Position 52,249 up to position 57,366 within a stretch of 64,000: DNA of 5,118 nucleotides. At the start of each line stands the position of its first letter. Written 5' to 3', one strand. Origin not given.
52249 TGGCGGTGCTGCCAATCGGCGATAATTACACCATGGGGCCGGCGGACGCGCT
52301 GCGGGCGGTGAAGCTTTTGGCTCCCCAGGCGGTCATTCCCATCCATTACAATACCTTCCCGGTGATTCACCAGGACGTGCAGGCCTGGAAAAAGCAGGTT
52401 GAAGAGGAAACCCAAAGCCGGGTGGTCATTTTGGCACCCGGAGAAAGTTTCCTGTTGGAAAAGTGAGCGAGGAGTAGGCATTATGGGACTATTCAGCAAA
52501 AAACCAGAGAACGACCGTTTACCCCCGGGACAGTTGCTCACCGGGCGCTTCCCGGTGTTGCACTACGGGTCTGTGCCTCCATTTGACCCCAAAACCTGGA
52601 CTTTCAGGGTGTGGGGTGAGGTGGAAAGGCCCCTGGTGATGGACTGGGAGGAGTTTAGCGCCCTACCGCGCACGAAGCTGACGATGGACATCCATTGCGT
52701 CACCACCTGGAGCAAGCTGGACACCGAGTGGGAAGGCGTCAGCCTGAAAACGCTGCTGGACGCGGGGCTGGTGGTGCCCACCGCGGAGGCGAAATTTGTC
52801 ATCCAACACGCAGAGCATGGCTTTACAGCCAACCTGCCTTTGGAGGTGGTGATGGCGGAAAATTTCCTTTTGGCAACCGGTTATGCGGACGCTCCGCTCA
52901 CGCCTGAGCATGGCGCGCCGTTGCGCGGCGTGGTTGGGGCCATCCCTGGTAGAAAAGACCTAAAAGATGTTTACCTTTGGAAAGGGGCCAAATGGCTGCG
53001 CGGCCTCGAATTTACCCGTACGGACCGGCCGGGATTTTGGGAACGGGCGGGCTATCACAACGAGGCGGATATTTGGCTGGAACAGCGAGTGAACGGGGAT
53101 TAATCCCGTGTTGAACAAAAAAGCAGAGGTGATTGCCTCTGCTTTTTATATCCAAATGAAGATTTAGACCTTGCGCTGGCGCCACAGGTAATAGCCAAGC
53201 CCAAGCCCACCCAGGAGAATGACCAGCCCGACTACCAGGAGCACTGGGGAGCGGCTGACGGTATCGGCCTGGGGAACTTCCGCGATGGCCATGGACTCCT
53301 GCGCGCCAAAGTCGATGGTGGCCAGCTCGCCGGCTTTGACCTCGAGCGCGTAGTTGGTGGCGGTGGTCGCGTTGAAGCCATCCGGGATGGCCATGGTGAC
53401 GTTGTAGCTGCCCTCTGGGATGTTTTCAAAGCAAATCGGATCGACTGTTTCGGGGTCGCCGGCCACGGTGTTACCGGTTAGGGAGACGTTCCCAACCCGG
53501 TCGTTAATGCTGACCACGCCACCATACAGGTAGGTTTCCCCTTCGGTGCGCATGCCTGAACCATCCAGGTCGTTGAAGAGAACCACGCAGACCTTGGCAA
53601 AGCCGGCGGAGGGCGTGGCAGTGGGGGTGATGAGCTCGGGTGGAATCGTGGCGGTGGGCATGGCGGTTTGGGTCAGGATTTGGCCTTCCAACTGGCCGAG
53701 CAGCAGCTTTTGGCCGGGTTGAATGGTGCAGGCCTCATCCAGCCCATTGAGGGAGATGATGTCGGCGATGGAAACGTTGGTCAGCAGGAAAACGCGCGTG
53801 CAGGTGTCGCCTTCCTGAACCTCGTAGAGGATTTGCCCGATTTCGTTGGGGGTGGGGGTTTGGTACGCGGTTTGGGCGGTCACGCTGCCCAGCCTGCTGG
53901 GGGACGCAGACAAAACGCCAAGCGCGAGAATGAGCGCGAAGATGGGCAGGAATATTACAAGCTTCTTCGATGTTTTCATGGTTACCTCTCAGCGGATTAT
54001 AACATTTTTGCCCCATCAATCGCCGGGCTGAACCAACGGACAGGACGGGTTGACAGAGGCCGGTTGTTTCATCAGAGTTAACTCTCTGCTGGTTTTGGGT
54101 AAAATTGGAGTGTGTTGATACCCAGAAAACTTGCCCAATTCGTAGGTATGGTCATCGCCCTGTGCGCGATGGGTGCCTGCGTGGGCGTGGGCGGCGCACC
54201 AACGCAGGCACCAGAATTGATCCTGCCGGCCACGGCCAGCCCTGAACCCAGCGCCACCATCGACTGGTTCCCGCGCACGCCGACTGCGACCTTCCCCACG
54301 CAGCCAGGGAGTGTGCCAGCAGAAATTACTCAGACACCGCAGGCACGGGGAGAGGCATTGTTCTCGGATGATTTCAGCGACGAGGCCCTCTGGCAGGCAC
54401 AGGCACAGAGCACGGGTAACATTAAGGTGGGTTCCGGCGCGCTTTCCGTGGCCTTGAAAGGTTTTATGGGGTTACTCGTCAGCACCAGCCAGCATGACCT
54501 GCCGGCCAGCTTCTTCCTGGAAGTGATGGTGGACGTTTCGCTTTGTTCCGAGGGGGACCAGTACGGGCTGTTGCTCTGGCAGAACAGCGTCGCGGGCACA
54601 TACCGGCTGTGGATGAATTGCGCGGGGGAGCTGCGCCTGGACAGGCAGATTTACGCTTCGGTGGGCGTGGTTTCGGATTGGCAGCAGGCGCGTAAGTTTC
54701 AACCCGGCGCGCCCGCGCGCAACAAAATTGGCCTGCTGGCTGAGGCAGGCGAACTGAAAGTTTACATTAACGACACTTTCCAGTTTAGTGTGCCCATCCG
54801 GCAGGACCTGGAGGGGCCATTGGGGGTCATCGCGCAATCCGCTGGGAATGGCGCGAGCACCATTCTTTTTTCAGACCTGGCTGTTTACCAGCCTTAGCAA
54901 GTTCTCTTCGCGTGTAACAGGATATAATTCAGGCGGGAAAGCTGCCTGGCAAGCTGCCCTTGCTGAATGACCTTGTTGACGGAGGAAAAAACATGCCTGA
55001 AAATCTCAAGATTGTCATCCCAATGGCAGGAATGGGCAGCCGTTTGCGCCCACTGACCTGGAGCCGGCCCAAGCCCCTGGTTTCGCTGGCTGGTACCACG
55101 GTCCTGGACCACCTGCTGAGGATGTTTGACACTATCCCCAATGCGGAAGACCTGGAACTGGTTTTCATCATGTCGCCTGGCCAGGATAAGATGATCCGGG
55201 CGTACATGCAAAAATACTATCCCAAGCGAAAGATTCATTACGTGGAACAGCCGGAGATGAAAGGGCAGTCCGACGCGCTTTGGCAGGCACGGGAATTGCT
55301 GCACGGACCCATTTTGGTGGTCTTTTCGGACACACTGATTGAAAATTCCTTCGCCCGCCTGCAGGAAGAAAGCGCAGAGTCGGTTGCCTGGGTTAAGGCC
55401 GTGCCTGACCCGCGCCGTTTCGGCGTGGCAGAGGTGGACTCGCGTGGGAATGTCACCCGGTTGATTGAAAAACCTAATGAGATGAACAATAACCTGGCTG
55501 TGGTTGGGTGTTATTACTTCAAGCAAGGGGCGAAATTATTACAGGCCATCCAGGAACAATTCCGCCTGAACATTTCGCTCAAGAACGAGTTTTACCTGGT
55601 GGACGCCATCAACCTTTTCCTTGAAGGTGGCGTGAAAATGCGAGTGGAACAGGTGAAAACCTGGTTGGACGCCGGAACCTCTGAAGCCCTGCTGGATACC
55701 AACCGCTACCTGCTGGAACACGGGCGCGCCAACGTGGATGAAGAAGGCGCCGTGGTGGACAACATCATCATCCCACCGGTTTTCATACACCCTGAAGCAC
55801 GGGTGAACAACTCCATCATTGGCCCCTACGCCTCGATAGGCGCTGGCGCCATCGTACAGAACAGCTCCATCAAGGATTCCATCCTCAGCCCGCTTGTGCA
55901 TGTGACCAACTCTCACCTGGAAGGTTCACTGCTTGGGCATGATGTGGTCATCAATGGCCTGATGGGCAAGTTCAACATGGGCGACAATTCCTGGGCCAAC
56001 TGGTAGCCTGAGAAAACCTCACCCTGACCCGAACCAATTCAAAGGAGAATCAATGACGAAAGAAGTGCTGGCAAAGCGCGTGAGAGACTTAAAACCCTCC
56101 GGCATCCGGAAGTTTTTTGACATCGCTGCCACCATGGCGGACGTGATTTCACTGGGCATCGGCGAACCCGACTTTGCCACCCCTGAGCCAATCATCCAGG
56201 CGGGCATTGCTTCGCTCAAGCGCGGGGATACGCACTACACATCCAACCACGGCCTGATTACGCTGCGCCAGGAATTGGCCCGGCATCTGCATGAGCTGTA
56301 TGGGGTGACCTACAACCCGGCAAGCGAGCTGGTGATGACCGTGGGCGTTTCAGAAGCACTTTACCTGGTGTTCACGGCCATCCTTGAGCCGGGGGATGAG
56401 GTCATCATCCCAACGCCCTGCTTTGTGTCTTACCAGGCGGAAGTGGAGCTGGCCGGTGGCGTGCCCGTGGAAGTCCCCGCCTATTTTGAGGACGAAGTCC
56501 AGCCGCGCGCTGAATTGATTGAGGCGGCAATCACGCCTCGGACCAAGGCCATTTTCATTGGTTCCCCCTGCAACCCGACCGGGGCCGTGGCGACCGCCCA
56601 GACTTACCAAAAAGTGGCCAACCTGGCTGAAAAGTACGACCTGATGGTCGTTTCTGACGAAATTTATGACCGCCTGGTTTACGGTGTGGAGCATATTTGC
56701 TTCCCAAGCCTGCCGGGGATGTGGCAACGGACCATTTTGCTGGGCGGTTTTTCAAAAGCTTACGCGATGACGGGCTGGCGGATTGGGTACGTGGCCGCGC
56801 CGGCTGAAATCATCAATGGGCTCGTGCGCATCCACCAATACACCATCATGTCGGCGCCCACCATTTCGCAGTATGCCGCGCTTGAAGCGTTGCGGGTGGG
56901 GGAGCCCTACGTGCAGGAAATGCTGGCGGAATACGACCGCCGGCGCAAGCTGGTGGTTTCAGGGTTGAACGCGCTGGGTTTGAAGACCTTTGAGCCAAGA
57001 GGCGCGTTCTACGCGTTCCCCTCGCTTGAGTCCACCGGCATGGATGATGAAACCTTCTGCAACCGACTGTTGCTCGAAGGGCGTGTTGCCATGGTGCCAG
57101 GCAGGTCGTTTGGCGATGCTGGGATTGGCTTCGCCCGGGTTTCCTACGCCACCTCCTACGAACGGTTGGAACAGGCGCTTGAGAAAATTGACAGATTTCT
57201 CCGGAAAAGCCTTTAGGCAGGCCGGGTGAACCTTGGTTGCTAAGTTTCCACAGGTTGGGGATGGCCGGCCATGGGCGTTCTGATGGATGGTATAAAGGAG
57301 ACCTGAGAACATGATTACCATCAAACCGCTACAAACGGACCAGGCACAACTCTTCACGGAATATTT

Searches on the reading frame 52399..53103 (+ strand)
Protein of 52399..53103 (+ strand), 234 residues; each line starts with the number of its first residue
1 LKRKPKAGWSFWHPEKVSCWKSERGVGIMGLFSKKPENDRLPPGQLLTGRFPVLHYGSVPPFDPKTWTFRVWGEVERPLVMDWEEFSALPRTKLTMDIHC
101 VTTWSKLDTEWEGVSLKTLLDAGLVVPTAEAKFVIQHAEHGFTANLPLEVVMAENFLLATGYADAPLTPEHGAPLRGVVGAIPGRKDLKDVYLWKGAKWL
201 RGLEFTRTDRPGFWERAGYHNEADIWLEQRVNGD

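Call 43: search_protein_families(library=pfam, proteins=[window:52399-53103:+], max_evalue=0.00001)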
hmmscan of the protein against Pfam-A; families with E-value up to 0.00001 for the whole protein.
window:52399-53103:+ (234 aa): 1 family
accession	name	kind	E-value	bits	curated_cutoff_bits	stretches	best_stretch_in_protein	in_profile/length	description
PF00174.25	Oxidored_molyb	-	2.2e-33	115.7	24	1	57-214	2-169/169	Oxidoreductase molybdopterin binding domain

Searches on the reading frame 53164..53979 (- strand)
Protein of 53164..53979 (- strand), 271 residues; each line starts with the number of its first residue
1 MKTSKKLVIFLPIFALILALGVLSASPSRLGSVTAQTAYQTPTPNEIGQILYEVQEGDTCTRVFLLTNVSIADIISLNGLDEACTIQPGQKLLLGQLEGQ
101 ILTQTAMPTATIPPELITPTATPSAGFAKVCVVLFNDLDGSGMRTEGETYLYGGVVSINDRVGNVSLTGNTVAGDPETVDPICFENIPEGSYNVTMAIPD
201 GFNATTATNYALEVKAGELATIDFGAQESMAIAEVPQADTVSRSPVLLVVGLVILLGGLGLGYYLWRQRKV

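Call 43: search_protein_families(library=pfam, proteins=[window:53164-53979:-], max_evalue=0.00001)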
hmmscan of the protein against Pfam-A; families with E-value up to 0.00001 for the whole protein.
window:53164-53979:- (271 aa): 1 family
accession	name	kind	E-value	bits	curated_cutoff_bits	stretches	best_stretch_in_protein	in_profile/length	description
PF01476.26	LysM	-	4.1e-08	33.5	20.9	1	52-94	1-42/43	LysM domain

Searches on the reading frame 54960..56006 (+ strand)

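Call 43: search_protein_families(library=pfam, proteins=[window:54960-56006:+], max_evalue=0.00001)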
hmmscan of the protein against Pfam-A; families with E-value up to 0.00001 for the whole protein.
window:54960-56006:+ (348 aa): 1 family
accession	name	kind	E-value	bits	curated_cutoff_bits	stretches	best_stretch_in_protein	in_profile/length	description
PF00483.29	NTP_transferase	-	2.5e-30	106.3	21.2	1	19-252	3-243/245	Nucleotidyl transferase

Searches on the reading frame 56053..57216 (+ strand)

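Call 43: search_protein_families(library=pfam, proteins=[window:56053-57216:+], max_evalue=0.00001)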
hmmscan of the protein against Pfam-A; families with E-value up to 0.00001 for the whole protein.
window:56053-57216:+ (387 aa): 3 families
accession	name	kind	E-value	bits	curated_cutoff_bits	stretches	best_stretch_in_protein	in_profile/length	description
PF00155.27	Aminotran_1_2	-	1.9e-72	244.9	19.7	1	30-379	2-361/361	Aminotransferase class I and II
PF01041.23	DegT_DnrJ_EryC1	-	4.2e-10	39.8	19.8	1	98-202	47-145/360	DegT/DnrJ/EryC1/StrS aminotransferase family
PF01053.26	Cys_Met_Meta_PP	-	1.5e-06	27.5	27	1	77-203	59-174/381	Cys/Met metabolism PLP-dependent enzyme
